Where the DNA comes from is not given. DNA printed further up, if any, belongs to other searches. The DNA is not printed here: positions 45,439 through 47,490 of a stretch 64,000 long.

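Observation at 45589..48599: Orphan two-gene Rnf-like module: RnfC plus RnfD fused to two FMN_bind domains, with no rnfA/B/E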

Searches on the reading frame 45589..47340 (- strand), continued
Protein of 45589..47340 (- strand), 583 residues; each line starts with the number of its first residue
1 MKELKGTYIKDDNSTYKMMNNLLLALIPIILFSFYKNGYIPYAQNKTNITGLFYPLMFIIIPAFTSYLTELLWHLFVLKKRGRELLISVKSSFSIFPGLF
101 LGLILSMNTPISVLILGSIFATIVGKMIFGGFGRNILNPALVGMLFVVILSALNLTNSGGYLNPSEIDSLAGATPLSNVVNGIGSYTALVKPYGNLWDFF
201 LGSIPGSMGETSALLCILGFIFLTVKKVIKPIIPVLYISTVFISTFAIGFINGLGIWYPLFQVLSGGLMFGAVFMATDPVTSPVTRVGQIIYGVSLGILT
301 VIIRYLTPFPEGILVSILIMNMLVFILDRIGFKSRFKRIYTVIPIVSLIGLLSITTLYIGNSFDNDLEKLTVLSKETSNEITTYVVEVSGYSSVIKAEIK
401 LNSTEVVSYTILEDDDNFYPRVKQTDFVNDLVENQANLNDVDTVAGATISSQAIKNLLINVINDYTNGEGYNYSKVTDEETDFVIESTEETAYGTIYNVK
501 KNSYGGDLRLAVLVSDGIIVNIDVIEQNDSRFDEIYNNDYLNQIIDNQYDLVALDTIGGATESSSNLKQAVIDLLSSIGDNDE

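Call 44: find_encoding_contigs(protein=P0085, flank=8000, max_places=2)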
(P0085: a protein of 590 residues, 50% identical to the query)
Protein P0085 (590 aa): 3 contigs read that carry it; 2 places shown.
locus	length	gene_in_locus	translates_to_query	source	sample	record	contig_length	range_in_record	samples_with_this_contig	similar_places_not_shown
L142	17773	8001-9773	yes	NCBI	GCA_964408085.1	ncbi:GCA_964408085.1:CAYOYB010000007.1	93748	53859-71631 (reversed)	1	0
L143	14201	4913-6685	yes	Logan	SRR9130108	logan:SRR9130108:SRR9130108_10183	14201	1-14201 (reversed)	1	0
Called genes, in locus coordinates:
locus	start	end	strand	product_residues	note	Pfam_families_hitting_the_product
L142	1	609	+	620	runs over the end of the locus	PF00140:Sigma70_r1_2 (weak), PF04542:Sigma70_r2, PF04539:Sigma70_r3, PF04545:Sigma70_r4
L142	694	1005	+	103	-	-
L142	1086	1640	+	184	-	PF01330:RuvA_N, PF14520:HHH_5, PF07499:RuvA_C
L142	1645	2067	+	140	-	-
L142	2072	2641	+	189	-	PF06941:NT5C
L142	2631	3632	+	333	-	PF06068:TIP49 (weak), PF05496:RuvB_N, PF00004:AAA, PF00910:RNA_helicase (faint), PF07728:AAA_5 (weak), PF13173:AAA_14 (weak), PF17864:AAA_lid_4, PF05491:WHD_RuvB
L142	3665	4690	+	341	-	PF02547:Queuosine_synth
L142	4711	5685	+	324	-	-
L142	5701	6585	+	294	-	PF01745:IPT (weak), PF01715:IPPT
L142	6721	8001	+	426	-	PF13375:RnfC_N, PF01512:Complex1_51K, PF13183:Fer4_8 (faint), PF13187:Fer4_9 (faint), PF13534:Fer4_17 (faint), PF13746:Fer4_18 (faint), PF12838:Fer4_7 (weak), PF14697:Fer4_21 (weak), +3 more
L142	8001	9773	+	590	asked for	PF03116:NQR2_RnfD_RnfE, PF04205:FMN_bind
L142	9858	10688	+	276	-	-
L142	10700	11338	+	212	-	PF02508:Rnf-Nqr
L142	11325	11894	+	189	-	PF02508:Rnf-Nqr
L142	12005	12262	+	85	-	PF04060:FeS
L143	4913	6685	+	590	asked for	PF03116:NQR2_RnfD_RnfE, PF04205:FMN_bind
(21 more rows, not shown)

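Call 52: search_solved_structures(query=window:45589-47340:-, max_evalue=0.01, show_alignments=2)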
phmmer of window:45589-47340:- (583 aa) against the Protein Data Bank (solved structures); distinct sequences matched with E-value up to 0.01: 7.
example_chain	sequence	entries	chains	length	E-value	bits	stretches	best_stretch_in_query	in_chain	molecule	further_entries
7zc6_D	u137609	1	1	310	8.5e-38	133.7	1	57-330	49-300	RnfD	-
9eri_D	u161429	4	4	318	1.3e-32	116.6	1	8-340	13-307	Na(+)-translocating ferredoxin:NAD(+) oxidoreductase complex subunit D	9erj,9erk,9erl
8ahx_D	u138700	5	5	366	6.5e-32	114.2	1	93-336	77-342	Ion-translocating oxidoreductase complex subunit D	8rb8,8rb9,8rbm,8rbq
9lrr_B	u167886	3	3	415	4e-28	101.7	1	68-338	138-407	Na(+)-translocating NADH-quinone reductase subunit B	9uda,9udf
7xk3_B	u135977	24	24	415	5.7e-28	101.2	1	90-338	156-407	Na(+)-translocating NADH-quinone reductase subunit B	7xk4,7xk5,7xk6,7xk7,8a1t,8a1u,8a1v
9ud3_B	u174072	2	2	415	5.5e-27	98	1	90-338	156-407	Na(+)-translocating NADH-quinone reductase subunit B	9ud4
8p2b_A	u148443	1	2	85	0.00017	23.7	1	497-576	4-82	Clostridiaceae bacterium FMN4 domain 1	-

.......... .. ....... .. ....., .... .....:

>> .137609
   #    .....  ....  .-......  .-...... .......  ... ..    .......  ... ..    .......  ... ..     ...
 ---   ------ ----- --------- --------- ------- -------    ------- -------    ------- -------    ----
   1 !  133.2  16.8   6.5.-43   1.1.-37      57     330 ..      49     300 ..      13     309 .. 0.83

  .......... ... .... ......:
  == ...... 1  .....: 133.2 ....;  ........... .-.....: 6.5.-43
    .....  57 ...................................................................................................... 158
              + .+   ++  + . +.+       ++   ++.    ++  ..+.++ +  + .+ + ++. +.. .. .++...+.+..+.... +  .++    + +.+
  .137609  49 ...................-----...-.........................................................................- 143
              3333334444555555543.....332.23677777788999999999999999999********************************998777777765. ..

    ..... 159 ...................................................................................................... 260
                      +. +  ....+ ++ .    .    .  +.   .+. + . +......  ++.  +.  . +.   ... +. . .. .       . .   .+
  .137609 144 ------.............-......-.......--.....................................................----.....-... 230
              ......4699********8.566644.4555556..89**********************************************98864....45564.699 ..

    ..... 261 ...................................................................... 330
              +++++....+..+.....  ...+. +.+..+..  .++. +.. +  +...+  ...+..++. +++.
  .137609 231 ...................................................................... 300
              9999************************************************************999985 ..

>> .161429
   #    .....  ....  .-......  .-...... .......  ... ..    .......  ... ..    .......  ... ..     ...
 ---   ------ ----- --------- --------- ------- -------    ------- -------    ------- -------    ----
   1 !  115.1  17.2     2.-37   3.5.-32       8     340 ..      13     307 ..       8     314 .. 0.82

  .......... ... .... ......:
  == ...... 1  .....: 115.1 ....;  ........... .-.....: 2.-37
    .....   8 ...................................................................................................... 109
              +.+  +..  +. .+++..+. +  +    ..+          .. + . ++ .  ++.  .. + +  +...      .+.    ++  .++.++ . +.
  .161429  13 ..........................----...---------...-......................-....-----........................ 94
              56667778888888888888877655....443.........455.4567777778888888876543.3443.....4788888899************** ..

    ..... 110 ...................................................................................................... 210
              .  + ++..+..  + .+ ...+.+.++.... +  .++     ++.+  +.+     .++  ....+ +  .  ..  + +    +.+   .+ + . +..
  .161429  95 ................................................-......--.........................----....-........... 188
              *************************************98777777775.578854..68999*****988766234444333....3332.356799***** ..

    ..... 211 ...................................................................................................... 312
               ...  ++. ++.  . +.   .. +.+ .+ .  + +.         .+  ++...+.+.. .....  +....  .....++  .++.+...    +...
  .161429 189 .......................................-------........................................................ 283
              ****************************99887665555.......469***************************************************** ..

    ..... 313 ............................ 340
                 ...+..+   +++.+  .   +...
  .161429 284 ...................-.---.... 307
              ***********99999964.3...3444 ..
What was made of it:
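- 46336..47322 (-): RnfD membrane domain (residues 7-335). It includes D278, the equivalent of the riboflavin-binding Asp249 of A. woodii RnfD. Alignment to 7zc6_D and 9eri_D (call 52).
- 46819..46821 (-): Codon of Thr174, the predicted covalent-FMN site of RnfD (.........). It aligns with the TATPL of C. tetanomorphum RnfD (call 52).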

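Call 59: predict_structure(alignment_id=A1)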
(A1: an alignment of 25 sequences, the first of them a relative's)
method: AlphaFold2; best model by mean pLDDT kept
length: 583 residues; sequences in the alignment: 25
mean_pLDDT: 73.9   pTM: 0.61
mean pLDDT of the five models: 73.9, 73.8, 70.1, 69.9, 69.1
residues with pLDDT >= 90: 33; 70-90: 370; 50-70: 108; < 50: 72
segments of 3 or more residues with pLDDT < 50: 1-10, 155-192, 364-368, 472-481, 580-583
pLDDT, mean of each block of 10 residues (from residue 1): 36 69 88 81 70 84 91 87 84 84 76 84 74 64 78 49 43 35 41 62 58 84 85 90 85 70 74 74 83 90 66 77 84 86 89 85 56 80 80 76 83 69 73 74 56 80 77 41 77 85 73 85 80 77 86 71 79 78 39
secondary structure, 60 per line:
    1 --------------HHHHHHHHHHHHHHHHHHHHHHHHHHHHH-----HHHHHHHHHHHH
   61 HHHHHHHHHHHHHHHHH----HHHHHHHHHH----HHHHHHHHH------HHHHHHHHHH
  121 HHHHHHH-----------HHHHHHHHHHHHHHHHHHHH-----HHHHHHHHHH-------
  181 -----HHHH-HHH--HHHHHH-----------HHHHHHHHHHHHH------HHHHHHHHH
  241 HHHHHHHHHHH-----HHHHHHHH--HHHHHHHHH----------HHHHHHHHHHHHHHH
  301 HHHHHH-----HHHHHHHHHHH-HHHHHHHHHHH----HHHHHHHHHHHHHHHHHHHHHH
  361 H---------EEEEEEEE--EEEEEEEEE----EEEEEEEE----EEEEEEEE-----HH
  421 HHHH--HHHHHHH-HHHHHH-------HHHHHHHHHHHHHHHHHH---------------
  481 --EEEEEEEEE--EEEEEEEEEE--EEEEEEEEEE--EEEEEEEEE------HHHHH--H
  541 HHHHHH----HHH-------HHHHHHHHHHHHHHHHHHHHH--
elements in order: H15-43 H49-77 H82-91 H96-104 H111-127 H139-158 H164-173 H186-189 H196-201 H213-225 H232-251 H257-264 H267-275 H286-306 H312-322 H324-334 H339-361 E371-378 E381-389 E394-401 E406-413 H419-424 H427-433 H435-440 H448-465 E483-491 E494-503 E506-515 E518-526 H533-537 H540-546 H561-581
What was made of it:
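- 46252..46314 (-): Extra transmembrane helix (residues 343-363). It corresponds to the RnfG anchor helix and carries the tail to the outside. Helix 339-361 in the model (call 59).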

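Call 61: fold_search(model_id=the predicted structure, library=pdb)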
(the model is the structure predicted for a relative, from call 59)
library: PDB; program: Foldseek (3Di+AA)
matches with E <= 10: 435; with E <= 0.001: 15
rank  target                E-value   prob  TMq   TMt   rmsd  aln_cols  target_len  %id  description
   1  9eri_D                1.1e-12  1.00  0.44  0.78   3.9       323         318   30  Cryo-EM structure of sodium pumping Rnf complex from Acetobacterium woodii bound to NADH (released 2025-03-05)
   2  8ahx_D                2.6e-12  1.00  0.45  0.73   5.4       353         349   27  Cryo-EM structure of the nitrogen-fixation associated NADH:ferredoxin oxidoreductase RNF from Azotobacter vinelandii (released 2023-11-01)
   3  7zc6_D                2.7e-12  1.00  0.43  0.79   4.3       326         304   31  Na+ - translocating ferredoxin: NAD+ reductase (Rnf) of C. tetanomorphum (released 2022-09-28)
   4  8ad0_B                7.4e-11  1.00  0.44  0.64   5.4       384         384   23  X-ray structure of Na+-NQR from Vibrio cholerae in different conformation at 3.1 A (released 2023-07-12)
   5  8acw_B                1.9e-10  1.00  0.44  0.65   5.4       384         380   23  X-ray structure of Na+-NQR from Vibrio cholerae at 3.4 A resolution (released 2023-07-12)
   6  9lrr_B                2.1e-10  1.00  0.42  0.57   6.5       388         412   23  Cryo-EM structure of Na+-translocating NADH-ubiquinone oxidoreductase NqrB-G141A mutant from Vibrio cholerae with boun (released 2025-04-23)
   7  8a1x_B                3.1e-10  1.00  0.42  0.59   6.2       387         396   23  Sodium pumping NADH-quinone oxidoreductase with inhibitor DQA (released 2023-06-14)
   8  8rbq_D                4.6e-10  1.00  0.40  0.74   8.0       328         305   27  Cryo-EM structure of the NADH:ferredoxin oxidoreductase RNF from Azotobacter vinelandii, dithionite reduced (released 2024-06-26)
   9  8evu_B                4.6e-10  1.00  0.42  0.57   6.6       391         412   22  Cryo EM structure of Vibrio cholerae NQR (released 2022-11-16)
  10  8a1t_B                6.8e-10  1.00  0.43  0.62   6.1       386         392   23  Sodium pumping NADH-quinone oxidoreductase (released 2023-06-14)
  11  8a1v_B                7.4e-10  1.00  0.43  0.61   6.4       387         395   23  Sodium pumping NADH-quinone oxidoreductase with substrate Q2 (released 2023-06-14)
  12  7xk6_B                7.4e-10  1.00  0.41  0.57   6.9       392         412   23  Cryo-EM structure of Na+-pumping NADH-ubiquinone oxidoreductase from Vibrio cholerae, with aurachin D-42 (released 2022-07-20)
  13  9ud3_B                9.3e-10  1.00  0.43  0.63   5.3       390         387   24  Cryo-EM structure of Na+-translocating NADH-ubiquinone oxidoreductase NqrB-T236Y mutant from Vibrio cholerae (released 2025-06-25)
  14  7xk3_B                9.7e-10  1.00  0.42  0.61   6.3       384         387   23  Cryo-EM structure of Na+-pumping NADH-ubiquinone oxidoreductase from Vibrio cholerae, state 1 (released 2022-07-20)
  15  9uuu_B                2.7e-09  1.00  0.43  0.63   6.5       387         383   23  Cryo-EM structure of Na+-translocating NADH-ubiquinone oxidoreductase from Vibrio cholerae reduced by NADH (released 2025-06-25)
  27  8p2b_A                6.2e-02  1.00  0.13  0.80   2.3        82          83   30  Crystal structure of CbFMN4 domain 1 (released 2023-07-19)
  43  8p2b_B                1.6e-01  1.00  0.12  0.77   2.4        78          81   32  Crystal structure of CbFMN4 domain 1 (released 2023-07-19)
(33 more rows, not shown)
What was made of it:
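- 46336..47322 (-): Fold match with TM 0.78 (call 61).
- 45598..45894 (-): FMN_bind domain 2, with flavinylation at Thr561 (codon 45658-45660). It is 26% identical to domain 1. Match to 8p2b_A in calls 52 and 61.
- Checked: An FMN domain superposes on 8p2b (TM 0.80) (calls 59, 61).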

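Call 66: list_cluster_members(proteins=[P0140, P0161, P0170, P0172, P0180, P0186, P0190, P0198, P0236, P0245])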
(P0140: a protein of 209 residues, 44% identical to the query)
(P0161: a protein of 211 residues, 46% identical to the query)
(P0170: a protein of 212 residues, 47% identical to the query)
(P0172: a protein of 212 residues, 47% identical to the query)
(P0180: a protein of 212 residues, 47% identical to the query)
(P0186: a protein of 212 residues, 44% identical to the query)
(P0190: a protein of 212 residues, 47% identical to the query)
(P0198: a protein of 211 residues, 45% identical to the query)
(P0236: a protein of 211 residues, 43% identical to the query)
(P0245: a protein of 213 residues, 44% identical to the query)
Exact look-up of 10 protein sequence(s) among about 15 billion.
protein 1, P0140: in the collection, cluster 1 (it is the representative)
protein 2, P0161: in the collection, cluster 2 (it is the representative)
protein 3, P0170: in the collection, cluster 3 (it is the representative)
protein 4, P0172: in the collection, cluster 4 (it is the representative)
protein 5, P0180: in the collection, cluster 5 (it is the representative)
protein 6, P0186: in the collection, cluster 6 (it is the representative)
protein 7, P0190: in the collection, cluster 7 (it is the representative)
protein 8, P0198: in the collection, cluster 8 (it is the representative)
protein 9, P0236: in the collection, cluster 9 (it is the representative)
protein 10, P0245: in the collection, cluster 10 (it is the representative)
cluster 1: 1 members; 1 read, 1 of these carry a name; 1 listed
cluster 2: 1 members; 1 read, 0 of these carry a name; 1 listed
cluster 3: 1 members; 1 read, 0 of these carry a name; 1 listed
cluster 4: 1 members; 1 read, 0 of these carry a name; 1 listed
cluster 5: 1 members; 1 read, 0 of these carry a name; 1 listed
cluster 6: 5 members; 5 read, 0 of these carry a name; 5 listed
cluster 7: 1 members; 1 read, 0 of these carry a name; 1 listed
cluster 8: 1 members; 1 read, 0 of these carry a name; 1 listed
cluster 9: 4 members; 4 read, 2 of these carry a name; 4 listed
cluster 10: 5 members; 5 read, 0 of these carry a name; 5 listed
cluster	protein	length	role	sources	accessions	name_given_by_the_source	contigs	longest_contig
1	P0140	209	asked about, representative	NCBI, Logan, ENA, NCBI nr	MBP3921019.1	MAG: electron transport complex subunit RsxE [Bacilli bacterium] | electron transport complex subunit RsxE [Bacilli bacterium]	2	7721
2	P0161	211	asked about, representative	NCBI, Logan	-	-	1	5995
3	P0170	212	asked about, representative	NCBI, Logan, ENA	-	-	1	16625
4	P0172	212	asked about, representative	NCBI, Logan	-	-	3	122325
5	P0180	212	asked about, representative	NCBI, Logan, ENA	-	-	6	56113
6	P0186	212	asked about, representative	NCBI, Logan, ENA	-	-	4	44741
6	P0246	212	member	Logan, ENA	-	-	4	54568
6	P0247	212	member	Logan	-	-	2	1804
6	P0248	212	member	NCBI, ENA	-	-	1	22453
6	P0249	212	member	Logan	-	-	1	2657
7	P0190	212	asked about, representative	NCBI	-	-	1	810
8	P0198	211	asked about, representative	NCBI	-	-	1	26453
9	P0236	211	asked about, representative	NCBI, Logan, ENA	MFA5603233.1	MAG: electron transport complex subunit RsxE [Bacilli bacterium]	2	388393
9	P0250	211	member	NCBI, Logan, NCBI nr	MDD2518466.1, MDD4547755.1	MAG: electron transport complex subunit RsxE [Bacilli bacterium] | electron transport complex subunit RsxE [Bacilli bacterium]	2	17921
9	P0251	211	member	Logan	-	-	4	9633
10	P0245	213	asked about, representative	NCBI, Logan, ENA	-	-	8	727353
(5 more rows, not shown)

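Call 69: find_encoding_contigs(protein=P0001, flank=10000, max_places=2)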
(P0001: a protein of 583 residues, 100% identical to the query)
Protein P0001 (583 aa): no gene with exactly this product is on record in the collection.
